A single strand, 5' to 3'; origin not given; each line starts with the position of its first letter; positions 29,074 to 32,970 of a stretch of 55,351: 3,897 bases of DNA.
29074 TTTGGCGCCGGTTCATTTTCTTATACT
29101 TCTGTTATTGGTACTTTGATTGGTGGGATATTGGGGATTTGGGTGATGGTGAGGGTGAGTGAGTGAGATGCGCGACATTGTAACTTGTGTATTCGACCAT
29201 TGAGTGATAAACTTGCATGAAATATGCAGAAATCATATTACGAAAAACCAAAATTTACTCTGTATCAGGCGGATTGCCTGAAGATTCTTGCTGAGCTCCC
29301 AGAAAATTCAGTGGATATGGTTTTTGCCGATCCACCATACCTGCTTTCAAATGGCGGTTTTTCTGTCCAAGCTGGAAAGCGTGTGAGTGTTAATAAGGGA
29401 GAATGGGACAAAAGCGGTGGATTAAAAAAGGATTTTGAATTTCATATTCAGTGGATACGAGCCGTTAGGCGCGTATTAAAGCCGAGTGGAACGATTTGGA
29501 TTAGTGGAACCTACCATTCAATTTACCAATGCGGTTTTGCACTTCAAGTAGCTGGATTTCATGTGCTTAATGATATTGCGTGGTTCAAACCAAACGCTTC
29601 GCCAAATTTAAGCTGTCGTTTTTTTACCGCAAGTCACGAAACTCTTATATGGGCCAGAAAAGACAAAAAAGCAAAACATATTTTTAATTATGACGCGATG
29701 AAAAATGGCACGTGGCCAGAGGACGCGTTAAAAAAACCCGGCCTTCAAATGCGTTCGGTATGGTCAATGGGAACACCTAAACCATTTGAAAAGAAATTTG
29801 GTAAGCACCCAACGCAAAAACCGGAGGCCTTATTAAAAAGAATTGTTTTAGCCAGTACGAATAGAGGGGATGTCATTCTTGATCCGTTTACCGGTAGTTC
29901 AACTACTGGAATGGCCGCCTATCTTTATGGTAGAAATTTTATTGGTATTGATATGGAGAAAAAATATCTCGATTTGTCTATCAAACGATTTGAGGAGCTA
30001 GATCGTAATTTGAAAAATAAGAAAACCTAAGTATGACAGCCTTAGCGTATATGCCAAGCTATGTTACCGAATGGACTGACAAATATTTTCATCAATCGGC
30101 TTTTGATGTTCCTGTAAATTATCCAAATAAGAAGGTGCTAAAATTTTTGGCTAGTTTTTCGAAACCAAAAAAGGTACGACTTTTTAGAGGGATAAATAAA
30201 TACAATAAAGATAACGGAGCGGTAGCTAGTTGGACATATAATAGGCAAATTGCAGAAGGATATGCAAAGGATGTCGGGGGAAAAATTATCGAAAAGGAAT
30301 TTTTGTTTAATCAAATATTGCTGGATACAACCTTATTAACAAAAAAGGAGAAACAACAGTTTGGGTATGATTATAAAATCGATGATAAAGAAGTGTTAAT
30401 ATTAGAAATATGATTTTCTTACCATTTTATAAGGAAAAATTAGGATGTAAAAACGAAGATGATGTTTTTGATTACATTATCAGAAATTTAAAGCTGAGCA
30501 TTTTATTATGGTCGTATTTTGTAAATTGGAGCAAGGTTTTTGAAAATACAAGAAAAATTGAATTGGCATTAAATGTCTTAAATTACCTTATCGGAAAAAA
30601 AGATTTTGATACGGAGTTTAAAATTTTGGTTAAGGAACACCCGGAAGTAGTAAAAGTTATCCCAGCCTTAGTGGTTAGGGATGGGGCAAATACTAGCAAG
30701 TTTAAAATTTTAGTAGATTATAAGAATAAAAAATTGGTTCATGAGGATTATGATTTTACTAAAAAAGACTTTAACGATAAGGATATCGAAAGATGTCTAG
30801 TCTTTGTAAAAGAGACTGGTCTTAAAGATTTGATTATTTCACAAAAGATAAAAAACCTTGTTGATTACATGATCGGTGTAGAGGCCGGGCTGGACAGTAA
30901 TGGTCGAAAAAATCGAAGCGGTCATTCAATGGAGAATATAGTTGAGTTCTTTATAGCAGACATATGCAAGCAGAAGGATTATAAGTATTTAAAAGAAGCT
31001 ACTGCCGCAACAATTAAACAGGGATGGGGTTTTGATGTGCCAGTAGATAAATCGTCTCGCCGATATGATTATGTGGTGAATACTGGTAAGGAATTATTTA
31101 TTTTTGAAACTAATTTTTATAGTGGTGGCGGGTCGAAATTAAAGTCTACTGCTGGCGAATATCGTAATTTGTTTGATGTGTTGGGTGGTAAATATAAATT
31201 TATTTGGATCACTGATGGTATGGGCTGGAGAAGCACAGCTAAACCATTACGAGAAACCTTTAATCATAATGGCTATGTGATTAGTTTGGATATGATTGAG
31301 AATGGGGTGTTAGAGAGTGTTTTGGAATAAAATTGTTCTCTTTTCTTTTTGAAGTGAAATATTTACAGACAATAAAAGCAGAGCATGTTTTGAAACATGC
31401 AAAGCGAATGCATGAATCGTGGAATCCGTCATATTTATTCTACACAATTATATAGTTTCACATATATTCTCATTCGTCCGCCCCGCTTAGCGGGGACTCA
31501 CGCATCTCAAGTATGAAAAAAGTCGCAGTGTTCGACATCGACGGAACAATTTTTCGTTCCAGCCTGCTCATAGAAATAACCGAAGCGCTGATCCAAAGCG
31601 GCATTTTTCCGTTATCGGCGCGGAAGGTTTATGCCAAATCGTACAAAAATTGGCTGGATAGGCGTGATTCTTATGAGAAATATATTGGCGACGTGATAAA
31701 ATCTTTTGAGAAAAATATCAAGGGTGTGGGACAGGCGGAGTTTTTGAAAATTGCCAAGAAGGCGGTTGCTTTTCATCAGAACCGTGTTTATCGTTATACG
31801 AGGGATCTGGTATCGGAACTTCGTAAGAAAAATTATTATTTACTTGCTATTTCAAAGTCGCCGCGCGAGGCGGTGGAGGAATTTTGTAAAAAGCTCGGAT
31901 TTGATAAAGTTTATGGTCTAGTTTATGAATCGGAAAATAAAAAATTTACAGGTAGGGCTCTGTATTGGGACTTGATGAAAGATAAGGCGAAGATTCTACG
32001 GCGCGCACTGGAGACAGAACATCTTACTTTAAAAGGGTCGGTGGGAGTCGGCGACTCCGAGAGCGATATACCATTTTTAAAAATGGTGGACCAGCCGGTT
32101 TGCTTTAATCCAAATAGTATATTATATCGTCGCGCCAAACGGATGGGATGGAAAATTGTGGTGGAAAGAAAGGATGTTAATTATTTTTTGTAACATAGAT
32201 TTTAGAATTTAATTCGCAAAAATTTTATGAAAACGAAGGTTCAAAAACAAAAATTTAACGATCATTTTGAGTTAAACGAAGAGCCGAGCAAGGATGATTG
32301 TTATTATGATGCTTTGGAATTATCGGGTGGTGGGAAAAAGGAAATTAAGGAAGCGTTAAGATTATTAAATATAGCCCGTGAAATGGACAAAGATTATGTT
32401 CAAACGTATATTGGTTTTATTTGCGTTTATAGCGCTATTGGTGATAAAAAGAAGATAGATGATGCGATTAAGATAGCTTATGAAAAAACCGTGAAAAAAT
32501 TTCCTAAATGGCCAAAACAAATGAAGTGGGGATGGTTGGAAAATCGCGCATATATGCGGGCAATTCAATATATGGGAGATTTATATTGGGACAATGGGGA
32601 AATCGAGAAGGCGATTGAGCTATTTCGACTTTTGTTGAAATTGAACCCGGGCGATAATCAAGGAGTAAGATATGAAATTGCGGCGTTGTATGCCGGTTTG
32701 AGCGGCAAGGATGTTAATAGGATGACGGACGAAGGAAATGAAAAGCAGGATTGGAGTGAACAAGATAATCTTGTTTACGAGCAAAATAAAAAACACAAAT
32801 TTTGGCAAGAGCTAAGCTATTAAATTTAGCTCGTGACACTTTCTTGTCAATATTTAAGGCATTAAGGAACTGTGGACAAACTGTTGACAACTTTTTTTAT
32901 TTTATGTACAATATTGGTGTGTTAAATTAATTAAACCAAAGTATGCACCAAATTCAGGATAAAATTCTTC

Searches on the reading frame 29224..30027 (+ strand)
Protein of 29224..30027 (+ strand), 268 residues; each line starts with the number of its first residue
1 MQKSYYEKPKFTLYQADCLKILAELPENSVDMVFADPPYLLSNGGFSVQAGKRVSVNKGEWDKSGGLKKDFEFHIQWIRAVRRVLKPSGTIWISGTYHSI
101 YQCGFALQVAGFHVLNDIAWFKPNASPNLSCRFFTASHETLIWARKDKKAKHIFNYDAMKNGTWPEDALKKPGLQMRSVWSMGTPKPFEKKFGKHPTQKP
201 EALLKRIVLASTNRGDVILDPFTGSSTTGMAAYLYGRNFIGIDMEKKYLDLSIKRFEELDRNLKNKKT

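Call 66: search_protein_families(library=pfam, proteins=[window:29224-30027:+], max_evalue=0.001)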
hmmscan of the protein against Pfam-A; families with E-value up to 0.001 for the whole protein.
window:29224-30027:+ (268 aa): 3 families
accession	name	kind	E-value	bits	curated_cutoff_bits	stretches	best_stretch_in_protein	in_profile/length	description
PF01555.25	N6_N4_Mtase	-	8.9e-59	199.6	26.7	1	30-253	1-220/221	DNA methylase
PF13847.12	Methyltransf_31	-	5.1e-05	23.4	27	0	214-258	3-50/145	Methyltransferase domain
PF01170.24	UPF0020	-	0.00034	20.8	22.3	0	209-247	23-61/197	RMKL-like, methyltransferase domain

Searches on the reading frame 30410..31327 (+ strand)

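Call 3: search_protein_families(library=pfam, proteins=[window:30410-31327:+], max_evalue=0.1)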
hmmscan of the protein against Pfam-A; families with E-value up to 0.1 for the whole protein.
window:30410-31327:+ (306 aa): 2 families
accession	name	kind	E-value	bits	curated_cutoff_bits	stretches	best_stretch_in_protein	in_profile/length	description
PF04556.18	DpnII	-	7.1e-89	298.2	23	1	20-302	2-277/278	DpnII restriction endonuclease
PF09809.14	MRP-L27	-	0.05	14.1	25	0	81-126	40-84/97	Mitochondrial ribosomal protein L27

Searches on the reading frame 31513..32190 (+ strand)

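Call 3: search_protein_families(library=pfam, proteins=[window:31513-32190:+], max_evalue=0.1)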
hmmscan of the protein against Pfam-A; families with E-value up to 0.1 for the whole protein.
window:31513-32190:+ (226 aa): 5 families
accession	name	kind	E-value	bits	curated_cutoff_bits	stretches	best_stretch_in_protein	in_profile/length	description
PF12710.13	HAD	-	2e-20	74.5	27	1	5-190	1-189/189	haloacid dehalogenase-like hydrolase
PF00702.32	Hydrolase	-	8.1e-14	52.9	26.4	1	3-192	2-190/191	haloacid dehalogenase-like hydrolase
PF13419.12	HAD_2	-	1.9e-08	35.1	23.8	1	6-186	2-165/178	Haloacid dehalogenase-like hydrolase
PF08282.18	Hydrolase_3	-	0.0015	18.8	20.9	0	157-197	187-227/255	haloacid dehalogenase-like hydrolase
PF00875.24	DNA_photolyase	-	0.012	16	26.6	1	92-134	51-93/164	DNA photolyase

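Call 86: search_protein_families(library=padloc, proteins=[window:31513-32190:+], max_evalue=0.001)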
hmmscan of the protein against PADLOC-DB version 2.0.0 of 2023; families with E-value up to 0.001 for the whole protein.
window:31513-32190:+ (226 aa): 0 families

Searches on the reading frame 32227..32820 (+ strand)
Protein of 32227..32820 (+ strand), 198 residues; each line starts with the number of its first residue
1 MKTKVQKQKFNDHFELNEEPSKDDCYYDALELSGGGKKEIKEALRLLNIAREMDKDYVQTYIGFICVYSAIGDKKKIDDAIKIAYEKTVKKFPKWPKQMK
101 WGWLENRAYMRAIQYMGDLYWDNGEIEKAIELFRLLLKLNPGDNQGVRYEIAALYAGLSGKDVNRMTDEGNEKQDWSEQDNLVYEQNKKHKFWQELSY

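Call 3: search_protein_families(library=pfam, proteins=[window:32227-32820:+], max_evalue=0.1)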
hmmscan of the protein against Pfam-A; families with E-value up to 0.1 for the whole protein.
window:32227-32820:+ (198 aa): 12 families
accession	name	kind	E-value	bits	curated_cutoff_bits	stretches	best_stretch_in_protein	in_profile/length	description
PF13428.12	TPR_14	-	6.5e-07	29.9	23.5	1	111-145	2-36/44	Tetratricopeptide repeat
PF07719.23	TPR_2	-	2e-06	27.9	27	1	113-143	4-34/34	Tetratricopeptide repeat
PF13181.12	TPR_8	-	7.2e-05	23.1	25.7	1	116-142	7-33/34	Tetratricopeptide repeat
PF13174.12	TPR_6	-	0.00034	21.5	26.3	0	112-142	2-32/33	Tetratricopeptide repeat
PF14559.12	TPR_19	-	0.0016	19.2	25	1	112-144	27-59/68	Tetratricopeptide repeat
PF00515.34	TPR_1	-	0.0031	17.7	27.8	1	115-142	6-33/34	Tetratricopeptide repeat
PF13432.12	TPR_16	-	0.0064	17.4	32.7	1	117-143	38-64/65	Tetratricopeptide repeat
PF13414.12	TPR_11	-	0.0095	16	26.8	1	117-156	1-39/42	TPR repeat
PF25063.1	ARM_TT21_C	-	0.024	14.9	35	1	20-140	17-125/209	Tetratricopeptide repeat protein 21 C-terminal ARM domain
PF02092.22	tRNA_synt_2f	-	0.055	12.8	29.2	1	63-117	107-159/536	Glycyl-tRNA synthetase beta subunit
PF25064.1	ARM_TT21_5th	-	0.063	14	27.8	0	114-149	5-40/117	TT21 fifth ARM repeats domain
PF07720.18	TPR_3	-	0.071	13.7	20.7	0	122-140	13-31/34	Tetratricopeptide repeat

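Call 86: search_protein_families(library=padloc, proteins=[window:32227-32820:+], max_evalue=0.001)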
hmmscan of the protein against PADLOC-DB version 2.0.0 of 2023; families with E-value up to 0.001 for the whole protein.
window:32227-32820:+ (198 aa): 1 family
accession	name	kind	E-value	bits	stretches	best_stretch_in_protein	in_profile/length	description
PDLC01101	PrimPol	-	0.0003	17.6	0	99-159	56-102/490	adaptation polymerase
